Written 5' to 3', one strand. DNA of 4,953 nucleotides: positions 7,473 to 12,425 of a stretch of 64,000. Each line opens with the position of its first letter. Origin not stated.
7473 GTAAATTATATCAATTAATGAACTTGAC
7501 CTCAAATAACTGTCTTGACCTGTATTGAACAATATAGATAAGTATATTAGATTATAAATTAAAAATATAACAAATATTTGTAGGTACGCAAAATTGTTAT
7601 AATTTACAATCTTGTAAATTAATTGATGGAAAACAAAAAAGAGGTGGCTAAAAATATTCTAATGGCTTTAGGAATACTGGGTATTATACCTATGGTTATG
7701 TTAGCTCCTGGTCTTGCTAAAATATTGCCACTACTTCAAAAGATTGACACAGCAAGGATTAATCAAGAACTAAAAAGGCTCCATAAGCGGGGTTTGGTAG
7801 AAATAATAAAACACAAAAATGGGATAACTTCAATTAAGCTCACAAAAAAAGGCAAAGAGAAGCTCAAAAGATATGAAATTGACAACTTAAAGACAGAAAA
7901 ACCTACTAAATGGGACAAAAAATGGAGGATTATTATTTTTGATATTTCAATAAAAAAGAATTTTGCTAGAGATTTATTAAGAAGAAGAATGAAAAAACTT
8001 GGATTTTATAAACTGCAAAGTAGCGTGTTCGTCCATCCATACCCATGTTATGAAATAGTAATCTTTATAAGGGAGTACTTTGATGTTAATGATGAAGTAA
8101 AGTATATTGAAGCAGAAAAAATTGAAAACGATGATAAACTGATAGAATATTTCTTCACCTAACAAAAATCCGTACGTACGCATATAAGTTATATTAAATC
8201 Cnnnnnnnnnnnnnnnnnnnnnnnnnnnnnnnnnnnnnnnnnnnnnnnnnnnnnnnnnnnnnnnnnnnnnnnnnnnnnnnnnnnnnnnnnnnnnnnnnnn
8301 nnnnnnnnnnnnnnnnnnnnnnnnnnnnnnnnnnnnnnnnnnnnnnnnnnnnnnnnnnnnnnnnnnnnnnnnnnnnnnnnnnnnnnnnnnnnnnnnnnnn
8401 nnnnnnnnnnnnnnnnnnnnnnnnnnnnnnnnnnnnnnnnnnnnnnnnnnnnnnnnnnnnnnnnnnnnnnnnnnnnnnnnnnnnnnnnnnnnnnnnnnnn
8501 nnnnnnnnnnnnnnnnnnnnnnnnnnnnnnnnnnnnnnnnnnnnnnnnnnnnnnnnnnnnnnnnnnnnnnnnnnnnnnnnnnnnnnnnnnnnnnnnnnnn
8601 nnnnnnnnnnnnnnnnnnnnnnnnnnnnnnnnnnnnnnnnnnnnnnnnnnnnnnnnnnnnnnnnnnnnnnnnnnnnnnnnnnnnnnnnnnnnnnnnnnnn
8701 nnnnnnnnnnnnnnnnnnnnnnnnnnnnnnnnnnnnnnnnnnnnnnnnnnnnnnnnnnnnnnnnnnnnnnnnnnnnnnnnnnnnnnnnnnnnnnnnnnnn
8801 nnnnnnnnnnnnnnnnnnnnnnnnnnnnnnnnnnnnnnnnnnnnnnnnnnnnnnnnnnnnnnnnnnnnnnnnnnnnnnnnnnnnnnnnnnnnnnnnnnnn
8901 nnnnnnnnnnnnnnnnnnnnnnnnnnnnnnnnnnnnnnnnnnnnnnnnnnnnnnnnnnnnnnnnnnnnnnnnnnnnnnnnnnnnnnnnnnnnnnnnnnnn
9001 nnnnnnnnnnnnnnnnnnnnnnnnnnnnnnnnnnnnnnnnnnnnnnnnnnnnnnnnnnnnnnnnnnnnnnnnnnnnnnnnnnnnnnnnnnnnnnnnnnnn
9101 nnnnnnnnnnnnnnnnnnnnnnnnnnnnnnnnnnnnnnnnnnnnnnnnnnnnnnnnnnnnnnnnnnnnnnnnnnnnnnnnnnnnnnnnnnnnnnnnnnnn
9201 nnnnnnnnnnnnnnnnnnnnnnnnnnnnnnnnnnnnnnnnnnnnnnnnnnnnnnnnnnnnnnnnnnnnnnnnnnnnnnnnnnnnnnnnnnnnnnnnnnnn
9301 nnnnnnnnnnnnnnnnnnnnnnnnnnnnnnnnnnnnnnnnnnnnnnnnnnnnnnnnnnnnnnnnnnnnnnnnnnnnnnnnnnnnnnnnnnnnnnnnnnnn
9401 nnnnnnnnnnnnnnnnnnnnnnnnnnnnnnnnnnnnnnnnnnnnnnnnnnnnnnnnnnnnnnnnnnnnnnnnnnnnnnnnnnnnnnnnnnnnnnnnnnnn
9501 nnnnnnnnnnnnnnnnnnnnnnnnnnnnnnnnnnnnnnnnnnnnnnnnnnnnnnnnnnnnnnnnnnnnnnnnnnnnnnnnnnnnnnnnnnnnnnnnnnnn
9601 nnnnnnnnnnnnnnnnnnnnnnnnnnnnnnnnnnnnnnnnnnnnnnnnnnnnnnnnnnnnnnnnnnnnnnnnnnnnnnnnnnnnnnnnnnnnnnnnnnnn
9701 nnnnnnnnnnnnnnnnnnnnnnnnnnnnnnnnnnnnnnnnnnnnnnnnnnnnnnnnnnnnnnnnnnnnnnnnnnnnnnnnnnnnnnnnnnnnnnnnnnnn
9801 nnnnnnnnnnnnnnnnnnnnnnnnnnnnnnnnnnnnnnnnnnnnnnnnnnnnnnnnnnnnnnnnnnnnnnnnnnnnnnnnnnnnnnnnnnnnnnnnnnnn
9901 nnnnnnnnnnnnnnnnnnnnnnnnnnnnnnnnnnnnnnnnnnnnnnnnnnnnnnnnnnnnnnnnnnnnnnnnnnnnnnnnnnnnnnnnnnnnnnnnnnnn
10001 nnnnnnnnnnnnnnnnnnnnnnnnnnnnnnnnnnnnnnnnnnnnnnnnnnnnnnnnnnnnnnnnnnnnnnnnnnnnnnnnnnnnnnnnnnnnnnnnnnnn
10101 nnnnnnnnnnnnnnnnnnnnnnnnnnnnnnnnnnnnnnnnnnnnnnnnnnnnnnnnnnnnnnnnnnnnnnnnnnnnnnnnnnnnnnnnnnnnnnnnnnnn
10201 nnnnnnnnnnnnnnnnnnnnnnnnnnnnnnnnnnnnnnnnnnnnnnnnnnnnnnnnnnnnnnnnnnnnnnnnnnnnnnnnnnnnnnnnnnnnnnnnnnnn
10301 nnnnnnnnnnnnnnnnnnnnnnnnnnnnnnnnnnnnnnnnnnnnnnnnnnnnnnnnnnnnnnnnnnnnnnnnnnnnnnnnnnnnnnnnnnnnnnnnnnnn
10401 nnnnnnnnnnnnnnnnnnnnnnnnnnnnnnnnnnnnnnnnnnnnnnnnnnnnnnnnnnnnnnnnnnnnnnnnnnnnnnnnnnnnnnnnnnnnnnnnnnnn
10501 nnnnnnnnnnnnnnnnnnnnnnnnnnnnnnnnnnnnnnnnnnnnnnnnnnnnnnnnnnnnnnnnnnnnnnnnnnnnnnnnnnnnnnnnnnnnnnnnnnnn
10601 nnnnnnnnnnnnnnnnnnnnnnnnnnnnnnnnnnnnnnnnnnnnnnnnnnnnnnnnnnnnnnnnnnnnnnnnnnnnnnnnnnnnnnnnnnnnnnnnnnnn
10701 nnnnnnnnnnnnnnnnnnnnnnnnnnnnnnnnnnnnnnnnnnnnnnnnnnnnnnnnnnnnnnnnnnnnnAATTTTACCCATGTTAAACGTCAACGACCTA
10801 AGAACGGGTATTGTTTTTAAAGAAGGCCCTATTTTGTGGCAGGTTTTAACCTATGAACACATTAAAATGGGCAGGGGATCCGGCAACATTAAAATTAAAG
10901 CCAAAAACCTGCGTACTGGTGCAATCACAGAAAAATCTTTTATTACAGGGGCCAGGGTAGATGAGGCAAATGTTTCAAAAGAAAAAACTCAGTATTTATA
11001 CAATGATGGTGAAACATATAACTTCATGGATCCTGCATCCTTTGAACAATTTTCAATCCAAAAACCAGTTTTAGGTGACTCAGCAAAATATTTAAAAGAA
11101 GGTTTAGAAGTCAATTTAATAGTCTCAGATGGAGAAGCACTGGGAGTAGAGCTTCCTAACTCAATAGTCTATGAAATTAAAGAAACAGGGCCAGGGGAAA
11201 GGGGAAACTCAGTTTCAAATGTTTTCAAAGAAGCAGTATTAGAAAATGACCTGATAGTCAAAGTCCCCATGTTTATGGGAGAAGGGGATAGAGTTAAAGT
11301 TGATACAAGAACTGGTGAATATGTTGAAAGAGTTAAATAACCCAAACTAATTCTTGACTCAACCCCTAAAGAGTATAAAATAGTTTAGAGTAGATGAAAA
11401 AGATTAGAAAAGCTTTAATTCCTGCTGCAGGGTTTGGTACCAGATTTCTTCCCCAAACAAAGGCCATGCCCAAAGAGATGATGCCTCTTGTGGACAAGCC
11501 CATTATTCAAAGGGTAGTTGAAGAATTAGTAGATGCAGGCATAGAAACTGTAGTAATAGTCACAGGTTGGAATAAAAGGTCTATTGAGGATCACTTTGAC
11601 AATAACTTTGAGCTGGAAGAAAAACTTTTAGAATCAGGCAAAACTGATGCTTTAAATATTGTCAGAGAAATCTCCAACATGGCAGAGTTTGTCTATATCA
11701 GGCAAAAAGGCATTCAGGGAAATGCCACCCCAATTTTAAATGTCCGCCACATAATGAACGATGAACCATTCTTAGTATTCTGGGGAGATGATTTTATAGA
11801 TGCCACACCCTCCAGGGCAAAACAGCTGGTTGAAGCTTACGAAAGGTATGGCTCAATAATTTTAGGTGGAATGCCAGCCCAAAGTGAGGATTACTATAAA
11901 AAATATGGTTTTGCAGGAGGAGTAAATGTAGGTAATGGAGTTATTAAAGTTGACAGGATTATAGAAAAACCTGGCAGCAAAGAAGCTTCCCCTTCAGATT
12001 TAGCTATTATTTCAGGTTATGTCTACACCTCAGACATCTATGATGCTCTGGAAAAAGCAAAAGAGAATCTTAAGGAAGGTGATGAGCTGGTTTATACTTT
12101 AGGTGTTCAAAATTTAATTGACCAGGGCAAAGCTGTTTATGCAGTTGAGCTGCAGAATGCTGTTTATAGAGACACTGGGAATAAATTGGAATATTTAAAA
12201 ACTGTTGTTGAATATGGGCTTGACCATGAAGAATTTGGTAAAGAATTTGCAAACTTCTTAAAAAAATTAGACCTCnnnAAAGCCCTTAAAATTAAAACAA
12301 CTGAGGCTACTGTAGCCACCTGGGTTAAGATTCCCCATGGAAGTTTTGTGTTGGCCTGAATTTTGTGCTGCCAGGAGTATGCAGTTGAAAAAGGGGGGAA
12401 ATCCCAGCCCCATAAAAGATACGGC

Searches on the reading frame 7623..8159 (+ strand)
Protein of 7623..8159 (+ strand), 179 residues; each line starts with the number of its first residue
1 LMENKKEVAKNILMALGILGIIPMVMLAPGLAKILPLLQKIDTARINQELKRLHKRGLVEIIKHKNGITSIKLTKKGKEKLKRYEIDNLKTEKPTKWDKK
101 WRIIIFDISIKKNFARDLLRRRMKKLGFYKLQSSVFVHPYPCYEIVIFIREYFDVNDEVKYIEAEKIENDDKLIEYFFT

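Call 66: search_protein_families(library=pfam, proteins=[window:7623-8159:+], max_evalue=0.001)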
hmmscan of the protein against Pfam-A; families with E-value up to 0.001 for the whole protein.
window:7623-8159:+ (179 aa): 1 family
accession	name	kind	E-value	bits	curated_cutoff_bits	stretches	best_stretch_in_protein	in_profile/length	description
PF20803.2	PaaX_M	-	1.6e-17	63.8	24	1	95-170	2-77/83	PaaX protein central Cas2-like domain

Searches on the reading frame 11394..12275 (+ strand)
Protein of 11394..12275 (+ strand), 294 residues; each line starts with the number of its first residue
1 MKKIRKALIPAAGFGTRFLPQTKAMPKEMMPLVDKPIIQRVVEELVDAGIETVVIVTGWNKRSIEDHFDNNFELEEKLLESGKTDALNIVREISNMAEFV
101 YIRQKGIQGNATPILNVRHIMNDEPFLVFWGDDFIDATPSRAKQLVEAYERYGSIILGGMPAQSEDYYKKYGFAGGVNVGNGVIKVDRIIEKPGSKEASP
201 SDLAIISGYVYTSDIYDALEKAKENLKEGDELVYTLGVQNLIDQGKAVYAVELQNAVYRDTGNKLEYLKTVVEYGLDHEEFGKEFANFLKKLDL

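Call 66: search_protein_families(library=pfam, proteins=[window:11394-12275:+], max_evalue=0.001)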
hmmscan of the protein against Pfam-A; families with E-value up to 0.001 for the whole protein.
window:11394-12275:+ (294 aa): 3 families
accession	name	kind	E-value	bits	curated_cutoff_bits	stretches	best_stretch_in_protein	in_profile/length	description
PF00483.29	NTP_transferase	-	1.8e-26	93.7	21.2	1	6-270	1-238/245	Nucleotidyl transferase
PF12804.13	NTP_transf_3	-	1.2e-06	29.2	27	1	7-61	1-50/160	MobA-like NTP transferase domain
PF01128.25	IspD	-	0.0005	20.3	27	1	7-62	3-56/221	2-C-methyl-D-erythritol 4-phosphate cytidylyltransferase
